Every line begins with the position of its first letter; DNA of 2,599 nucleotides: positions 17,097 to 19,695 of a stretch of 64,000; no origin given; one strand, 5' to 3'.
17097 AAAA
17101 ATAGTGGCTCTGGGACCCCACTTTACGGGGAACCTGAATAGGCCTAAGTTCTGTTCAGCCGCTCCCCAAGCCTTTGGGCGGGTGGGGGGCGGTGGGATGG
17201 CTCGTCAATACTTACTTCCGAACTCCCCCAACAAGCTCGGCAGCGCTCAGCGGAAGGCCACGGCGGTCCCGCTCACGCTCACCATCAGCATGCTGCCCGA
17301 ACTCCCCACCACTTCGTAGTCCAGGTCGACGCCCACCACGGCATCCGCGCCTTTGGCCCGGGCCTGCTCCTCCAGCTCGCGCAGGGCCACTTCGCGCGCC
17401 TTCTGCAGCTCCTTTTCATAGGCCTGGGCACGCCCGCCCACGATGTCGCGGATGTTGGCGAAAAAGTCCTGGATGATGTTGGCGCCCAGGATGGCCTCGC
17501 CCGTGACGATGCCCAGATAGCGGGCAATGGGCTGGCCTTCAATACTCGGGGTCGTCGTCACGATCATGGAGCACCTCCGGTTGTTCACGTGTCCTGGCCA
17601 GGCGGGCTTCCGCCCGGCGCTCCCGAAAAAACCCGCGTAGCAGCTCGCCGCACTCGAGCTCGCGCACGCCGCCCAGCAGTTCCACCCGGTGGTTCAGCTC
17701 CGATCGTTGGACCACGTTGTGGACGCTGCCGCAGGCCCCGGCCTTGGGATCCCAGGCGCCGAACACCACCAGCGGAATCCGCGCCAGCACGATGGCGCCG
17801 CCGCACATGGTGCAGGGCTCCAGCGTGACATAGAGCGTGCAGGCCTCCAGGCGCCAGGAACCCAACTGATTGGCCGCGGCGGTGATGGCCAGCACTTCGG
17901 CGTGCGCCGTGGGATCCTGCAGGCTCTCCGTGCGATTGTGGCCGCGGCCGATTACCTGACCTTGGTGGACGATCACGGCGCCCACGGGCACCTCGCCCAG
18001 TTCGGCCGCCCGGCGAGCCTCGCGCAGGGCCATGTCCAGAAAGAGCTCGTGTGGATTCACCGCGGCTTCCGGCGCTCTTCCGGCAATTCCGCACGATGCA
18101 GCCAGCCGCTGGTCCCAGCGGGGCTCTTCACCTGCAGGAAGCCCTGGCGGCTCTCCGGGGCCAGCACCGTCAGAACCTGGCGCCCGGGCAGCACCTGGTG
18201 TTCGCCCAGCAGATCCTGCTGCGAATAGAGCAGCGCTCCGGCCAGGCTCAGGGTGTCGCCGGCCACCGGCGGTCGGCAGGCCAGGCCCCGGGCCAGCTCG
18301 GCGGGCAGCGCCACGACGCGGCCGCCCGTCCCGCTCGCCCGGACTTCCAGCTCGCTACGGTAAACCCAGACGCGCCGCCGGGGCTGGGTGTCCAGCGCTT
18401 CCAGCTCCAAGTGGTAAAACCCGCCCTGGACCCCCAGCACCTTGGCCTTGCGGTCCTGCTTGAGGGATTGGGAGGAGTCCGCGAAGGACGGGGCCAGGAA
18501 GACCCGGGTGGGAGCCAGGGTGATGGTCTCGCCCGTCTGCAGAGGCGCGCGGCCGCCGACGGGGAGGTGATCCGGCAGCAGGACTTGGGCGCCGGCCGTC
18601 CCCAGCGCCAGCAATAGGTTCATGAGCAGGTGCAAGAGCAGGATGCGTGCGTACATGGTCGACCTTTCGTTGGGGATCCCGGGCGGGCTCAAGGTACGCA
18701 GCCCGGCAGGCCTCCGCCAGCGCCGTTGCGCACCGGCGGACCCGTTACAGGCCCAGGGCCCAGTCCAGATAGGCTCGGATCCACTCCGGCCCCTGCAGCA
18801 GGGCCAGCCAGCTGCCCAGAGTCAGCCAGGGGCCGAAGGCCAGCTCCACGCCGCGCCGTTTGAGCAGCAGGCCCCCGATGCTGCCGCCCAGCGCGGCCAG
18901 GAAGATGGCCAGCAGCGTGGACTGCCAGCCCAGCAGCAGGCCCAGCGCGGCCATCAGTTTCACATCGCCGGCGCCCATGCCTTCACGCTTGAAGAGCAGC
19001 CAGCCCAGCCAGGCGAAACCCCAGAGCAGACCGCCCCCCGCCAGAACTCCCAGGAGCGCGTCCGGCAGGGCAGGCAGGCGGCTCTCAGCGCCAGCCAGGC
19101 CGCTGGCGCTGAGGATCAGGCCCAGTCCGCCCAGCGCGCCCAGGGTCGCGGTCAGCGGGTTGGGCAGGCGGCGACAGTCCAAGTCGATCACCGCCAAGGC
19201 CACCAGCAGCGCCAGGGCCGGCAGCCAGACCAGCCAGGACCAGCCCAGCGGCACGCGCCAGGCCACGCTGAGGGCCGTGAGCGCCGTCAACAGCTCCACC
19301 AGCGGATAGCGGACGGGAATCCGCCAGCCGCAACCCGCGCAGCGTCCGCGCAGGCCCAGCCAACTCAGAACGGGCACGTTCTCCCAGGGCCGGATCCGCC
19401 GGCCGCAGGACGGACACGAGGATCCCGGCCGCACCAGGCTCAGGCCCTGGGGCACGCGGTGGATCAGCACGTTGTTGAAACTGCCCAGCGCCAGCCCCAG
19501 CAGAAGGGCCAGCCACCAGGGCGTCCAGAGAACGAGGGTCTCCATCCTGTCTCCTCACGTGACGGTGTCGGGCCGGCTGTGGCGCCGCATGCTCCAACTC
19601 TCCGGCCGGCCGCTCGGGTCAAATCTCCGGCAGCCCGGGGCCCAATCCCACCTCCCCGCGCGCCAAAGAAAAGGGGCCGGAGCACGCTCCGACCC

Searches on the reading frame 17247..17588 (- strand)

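Call 27: search_protein_families(library=pfam, proteins=[window:17247-17588:-], max_evalue=0.001)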
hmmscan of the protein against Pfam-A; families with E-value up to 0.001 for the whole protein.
window:17247-17588:- (113 aa): 2 families
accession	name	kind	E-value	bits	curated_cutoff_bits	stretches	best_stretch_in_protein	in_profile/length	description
PF01906.23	YbjQ_1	-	4.4e-39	133.7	23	1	8-111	1-102/103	Putative heavy-metal-binding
PF23025.1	YbjQ_2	-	4.6e-05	24.1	29.1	1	43-111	36-100/103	C2 domain-containing protein 5, YbjQ-like domain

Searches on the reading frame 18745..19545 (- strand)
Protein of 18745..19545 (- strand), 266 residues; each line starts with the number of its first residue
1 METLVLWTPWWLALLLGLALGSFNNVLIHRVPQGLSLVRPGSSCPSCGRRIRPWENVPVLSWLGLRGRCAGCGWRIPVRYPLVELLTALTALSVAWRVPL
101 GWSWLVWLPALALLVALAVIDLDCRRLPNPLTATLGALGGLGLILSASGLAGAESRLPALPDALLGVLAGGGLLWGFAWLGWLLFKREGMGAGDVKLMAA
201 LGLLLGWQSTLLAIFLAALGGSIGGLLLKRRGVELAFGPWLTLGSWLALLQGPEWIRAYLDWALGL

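Call 27: search_protein_families(library=pfam, proteins=[window:18745-19545:-], max_evalue=0.001)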
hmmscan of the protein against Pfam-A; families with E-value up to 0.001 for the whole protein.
window:18745-19545:- (266 aa): 2 families
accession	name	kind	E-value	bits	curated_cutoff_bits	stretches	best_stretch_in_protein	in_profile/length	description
PF06750.18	A24_N_bact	-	7.7e-33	112.9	23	1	15-97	1-83/84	Bacterial Peptidase A24 N-terminal domain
PF01478.23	Peptidase_A24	-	6e-18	65.6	26.5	1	111-223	4-101/104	Type IV leader peptidase family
